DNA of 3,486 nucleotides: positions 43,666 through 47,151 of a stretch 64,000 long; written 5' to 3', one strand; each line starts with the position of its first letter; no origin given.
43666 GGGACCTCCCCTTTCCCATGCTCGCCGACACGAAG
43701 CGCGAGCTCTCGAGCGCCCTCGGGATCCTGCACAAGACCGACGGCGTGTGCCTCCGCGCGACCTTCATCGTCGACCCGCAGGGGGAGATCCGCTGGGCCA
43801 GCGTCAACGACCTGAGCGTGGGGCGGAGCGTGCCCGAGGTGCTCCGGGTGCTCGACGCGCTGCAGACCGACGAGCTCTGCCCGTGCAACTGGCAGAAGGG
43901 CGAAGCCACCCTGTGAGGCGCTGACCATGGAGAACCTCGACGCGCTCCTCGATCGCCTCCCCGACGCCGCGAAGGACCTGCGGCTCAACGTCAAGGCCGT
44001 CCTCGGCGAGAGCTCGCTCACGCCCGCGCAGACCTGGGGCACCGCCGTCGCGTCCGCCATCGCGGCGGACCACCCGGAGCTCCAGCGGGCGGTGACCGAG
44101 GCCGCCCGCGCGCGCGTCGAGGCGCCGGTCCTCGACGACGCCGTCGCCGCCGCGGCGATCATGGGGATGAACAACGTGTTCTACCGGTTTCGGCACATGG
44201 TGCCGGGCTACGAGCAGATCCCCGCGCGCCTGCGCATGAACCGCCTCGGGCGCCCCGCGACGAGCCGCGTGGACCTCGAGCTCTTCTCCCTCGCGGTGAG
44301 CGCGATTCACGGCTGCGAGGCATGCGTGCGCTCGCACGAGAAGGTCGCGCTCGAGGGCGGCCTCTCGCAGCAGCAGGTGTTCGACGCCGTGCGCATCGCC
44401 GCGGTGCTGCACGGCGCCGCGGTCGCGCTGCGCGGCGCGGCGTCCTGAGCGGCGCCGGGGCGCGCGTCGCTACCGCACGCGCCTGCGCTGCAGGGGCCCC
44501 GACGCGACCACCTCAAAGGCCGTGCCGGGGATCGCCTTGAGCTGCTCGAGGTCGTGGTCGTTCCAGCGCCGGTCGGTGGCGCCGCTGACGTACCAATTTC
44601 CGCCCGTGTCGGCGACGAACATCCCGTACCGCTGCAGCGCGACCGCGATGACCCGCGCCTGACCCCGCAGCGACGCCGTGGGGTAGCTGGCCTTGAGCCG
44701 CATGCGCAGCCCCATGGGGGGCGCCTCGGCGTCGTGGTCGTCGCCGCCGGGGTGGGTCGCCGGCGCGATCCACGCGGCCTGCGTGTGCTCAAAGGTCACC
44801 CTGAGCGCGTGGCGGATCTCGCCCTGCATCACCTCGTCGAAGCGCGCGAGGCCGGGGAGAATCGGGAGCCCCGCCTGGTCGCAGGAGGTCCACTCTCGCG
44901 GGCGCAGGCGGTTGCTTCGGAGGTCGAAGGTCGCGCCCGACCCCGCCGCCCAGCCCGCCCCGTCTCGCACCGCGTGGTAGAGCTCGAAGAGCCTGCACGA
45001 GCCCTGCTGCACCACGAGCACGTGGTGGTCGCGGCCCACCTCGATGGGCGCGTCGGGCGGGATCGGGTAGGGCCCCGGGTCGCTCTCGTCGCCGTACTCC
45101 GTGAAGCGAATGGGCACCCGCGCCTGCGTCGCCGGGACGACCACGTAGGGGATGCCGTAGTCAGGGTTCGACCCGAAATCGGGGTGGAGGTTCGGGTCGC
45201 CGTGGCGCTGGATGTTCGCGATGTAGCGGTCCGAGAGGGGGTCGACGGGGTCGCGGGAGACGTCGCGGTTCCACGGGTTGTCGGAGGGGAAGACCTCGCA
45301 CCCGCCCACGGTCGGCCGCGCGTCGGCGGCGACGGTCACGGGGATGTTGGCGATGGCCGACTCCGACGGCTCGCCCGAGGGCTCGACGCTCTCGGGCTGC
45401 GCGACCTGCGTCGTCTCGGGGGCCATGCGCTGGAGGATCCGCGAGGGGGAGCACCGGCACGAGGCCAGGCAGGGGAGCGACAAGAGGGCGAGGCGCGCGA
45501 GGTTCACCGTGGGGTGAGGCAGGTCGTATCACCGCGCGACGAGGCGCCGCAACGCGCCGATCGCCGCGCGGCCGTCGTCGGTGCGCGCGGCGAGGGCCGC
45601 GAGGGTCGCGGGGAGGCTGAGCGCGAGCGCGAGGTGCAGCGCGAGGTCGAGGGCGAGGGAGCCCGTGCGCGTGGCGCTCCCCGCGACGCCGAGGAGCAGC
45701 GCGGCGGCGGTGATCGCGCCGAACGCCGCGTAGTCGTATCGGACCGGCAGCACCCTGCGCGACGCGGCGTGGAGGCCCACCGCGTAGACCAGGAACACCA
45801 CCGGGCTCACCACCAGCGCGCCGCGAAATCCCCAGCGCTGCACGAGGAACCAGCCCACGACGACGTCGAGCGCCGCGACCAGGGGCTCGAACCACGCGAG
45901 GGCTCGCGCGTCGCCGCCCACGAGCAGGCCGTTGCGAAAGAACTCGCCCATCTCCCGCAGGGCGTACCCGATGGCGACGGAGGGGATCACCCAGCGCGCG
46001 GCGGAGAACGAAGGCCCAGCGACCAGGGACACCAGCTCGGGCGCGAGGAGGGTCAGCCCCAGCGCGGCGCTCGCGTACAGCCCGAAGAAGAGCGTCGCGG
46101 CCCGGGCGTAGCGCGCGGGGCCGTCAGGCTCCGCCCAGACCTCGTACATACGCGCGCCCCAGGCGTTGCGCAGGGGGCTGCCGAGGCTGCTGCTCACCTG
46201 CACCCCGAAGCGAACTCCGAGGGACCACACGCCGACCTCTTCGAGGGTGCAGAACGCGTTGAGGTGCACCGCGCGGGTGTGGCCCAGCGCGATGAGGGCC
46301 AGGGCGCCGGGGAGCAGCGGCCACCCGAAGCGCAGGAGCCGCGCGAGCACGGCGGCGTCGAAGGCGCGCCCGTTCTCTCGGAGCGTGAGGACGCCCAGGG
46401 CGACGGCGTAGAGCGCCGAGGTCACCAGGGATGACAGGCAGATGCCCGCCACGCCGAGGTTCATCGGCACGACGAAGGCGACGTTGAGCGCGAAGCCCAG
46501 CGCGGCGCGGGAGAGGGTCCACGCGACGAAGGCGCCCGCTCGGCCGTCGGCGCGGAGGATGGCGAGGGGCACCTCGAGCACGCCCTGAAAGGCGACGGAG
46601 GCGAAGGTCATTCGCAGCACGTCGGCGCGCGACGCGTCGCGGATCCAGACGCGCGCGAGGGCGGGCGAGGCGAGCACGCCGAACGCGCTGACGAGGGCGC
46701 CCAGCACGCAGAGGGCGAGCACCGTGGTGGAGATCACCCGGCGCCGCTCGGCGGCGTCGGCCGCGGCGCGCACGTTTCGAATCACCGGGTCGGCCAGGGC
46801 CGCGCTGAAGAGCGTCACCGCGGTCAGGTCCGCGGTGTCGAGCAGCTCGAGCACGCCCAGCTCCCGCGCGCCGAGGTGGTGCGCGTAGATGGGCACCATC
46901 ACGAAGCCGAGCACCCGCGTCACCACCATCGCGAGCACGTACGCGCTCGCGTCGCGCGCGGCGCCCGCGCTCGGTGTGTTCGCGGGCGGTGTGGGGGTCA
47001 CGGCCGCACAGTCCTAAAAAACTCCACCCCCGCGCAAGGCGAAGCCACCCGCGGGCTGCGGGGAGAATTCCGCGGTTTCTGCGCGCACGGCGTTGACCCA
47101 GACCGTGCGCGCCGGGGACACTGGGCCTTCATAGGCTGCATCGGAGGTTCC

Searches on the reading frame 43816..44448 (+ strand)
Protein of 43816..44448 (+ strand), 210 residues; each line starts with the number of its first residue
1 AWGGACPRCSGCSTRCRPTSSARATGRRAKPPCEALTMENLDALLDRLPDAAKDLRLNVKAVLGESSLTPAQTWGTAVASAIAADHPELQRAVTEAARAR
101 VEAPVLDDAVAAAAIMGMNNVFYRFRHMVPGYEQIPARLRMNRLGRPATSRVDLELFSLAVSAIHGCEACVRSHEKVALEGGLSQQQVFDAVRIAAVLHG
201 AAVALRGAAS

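Call 57: search_protein_families(library=pfam, proteins=[window:43816-44448:+], max_evalue=0.001)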
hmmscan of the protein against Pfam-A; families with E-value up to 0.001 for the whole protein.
window:43816-44448:+ (210 aa): 1 family
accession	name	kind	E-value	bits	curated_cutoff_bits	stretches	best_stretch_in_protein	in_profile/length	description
PF02627.25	CMD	-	1.2e-13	51.3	23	1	132-206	3-77/84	Carboxymuconolactone decarboxylase family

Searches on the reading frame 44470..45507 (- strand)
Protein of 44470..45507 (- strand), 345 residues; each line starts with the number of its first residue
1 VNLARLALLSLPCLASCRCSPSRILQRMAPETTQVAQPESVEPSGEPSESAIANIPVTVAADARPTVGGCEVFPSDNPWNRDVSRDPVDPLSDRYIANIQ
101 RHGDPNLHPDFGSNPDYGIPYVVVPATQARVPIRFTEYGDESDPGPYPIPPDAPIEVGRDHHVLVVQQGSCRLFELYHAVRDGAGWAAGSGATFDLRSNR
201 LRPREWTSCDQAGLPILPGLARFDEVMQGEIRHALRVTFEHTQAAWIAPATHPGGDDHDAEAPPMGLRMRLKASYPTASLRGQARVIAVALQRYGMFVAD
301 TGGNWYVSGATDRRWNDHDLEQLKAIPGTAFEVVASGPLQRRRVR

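Call 21: search_protein_families(library=pfam, proteins=[window:44470-45507:-], max_evalue=0.001)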
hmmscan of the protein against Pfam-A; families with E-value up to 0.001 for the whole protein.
window:44470-45507:- (345 aa): 0 families

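Call 67: search_protein_families(library=padloc, proteins=[window:44470-45507:-], max_evalue=0.01)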
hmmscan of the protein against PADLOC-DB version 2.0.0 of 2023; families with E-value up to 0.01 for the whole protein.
window:44470-45507:- (345 aa): 0 families

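Call 72: search_protein_families(library=ncbifam, proteins=[window:44470-45507:-], max_evalue=0.01)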
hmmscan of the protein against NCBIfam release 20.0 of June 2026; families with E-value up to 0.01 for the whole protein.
window:44470-45507:- (345 aa): 0 families

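Call 73: search_solved_structures(query=window:44470-45507:-, max_evalue=1)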
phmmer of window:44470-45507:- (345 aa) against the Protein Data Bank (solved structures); distinct sequences matched with E-value up to 1: 0.

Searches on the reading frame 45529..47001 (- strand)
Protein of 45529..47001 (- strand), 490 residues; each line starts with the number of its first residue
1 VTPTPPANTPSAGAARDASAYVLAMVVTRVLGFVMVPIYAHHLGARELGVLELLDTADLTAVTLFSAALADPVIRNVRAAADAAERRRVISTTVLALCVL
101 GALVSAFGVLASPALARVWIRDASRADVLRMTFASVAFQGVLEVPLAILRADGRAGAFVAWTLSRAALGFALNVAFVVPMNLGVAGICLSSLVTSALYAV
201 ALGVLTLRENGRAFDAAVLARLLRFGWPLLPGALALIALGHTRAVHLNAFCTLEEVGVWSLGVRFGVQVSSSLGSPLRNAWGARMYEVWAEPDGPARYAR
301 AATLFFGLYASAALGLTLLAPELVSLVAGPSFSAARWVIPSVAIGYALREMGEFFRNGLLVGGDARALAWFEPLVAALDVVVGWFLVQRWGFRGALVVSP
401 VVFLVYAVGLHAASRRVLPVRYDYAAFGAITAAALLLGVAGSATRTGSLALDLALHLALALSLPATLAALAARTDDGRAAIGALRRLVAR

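Call 21: search_protein_families(library=pfam, proteins=[window:45529-47001:-], max_evalue=0.001)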
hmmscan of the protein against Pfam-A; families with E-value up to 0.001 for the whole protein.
window:45529-47001:- (490 aa): 2 families
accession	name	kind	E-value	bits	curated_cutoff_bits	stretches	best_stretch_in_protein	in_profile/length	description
PF01943.22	Polysacc_synt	-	3.6e-13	50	28.2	1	15-280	2-265/274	Polysaccharide biosynthesis protein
PF13440.11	Polysacc_synt_3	-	2.2e-07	30.9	23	1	90-287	47-242/293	Polysaccharide biosynthesis protein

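Call 72: search_protein_families(library=ncbifam, proteins=[window:45529-47001:-], max_evalue=0.01)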
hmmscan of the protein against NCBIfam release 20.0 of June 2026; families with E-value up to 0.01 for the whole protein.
window:45529-47001:- (490 aa): 2 families
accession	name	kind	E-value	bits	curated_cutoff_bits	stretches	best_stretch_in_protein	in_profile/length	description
TIGR02900.1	spore_V_B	equivalog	0.00062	18.6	372.3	1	21-131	8-121/488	stage V sporulation protein B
NF050818.1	PolSacchBiosHfsF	equivalog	0.001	18.2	700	1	21-456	9-445/468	polysaccharide biosynthesis protein HfsF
